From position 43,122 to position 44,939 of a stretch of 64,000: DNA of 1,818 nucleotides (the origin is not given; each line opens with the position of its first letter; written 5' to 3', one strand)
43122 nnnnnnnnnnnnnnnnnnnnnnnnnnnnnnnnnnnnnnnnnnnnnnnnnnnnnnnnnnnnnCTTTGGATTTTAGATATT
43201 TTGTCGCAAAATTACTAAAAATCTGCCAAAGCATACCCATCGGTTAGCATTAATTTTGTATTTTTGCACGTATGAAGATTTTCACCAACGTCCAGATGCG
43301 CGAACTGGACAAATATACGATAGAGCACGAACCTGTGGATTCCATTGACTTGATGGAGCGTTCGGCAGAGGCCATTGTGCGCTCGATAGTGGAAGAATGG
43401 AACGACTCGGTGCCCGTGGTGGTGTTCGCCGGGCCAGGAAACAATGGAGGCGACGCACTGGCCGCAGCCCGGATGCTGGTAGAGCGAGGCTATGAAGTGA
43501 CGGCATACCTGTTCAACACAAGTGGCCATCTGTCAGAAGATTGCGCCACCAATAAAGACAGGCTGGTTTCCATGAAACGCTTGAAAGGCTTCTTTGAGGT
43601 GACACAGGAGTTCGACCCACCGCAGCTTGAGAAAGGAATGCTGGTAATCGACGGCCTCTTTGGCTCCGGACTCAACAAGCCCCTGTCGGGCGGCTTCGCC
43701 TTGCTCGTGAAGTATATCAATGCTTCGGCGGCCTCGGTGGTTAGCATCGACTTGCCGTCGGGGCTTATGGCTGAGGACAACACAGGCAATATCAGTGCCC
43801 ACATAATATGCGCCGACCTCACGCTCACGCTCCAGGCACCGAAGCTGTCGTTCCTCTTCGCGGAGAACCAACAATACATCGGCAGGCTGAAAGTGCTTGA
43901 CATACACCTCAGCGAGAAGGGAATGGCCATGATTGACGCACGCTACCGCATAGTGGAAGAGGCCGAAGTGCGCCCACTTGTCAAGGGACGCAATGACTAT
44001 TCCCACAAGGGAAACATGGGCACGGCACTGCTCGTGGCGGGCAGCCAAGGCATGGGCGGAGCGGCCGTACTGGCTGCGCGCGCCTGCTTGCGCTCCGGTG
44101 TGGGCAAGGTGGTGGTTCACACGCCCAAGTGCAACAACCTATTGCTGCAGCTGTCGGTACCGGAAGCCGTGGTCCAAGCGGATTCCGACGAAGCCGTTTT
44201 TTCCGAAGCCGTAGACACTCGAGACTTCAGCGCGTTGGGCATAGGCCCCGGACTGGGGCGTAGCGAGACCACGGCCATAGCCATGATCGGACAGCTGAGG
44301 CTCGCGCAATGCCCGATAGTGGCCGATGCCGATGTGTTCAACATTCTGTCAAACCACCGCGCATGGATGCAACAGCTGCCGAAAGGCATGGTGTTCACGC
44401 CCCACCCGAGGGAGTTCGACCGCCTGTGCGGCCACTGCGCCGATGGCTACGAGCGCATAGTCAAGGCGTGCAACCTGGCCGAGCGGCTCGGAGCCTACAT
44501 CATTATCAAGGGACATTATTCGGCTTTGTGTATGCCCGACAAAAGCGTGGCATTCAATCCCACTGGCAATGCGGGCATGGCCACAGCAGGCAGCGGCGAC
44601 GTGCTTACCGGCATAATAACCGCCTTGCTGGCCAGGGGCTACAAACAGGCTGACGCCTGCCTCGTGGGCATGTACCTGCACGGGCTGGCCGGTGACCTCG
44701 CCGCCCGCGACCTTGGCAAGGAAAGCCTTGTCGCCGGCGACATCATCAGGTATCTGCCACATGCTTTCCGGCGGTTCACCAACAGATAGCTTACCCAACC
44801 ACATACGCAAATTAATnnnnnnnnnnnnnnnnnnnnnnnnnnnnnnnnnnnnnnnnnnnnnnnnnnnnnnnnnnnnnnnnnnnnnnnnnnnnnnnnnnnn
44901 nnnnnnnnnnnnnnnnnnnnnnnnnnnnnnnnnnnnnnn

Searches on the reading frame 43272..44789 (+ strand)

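Call 87: search_protein_families(library=pfam, proteins=[window:43272-44789:+], max_evalue=0.0001)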
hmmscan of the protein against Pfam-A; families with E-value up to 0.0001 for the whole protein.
window:43272-44789:+ (505 aa): 2 families
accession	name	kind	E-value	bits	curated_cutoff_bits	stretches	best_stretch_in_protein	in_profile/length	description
PF01256.23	Carb_kinase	-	3.2e-54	184.4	27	1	253-496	2-241/242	NAD(P)H-hydrate dehydratase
PF03853.21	YjeF_N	-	3.4e-44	151.2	24.9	1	26-192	3-168/169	YjeF-related protein N-terminus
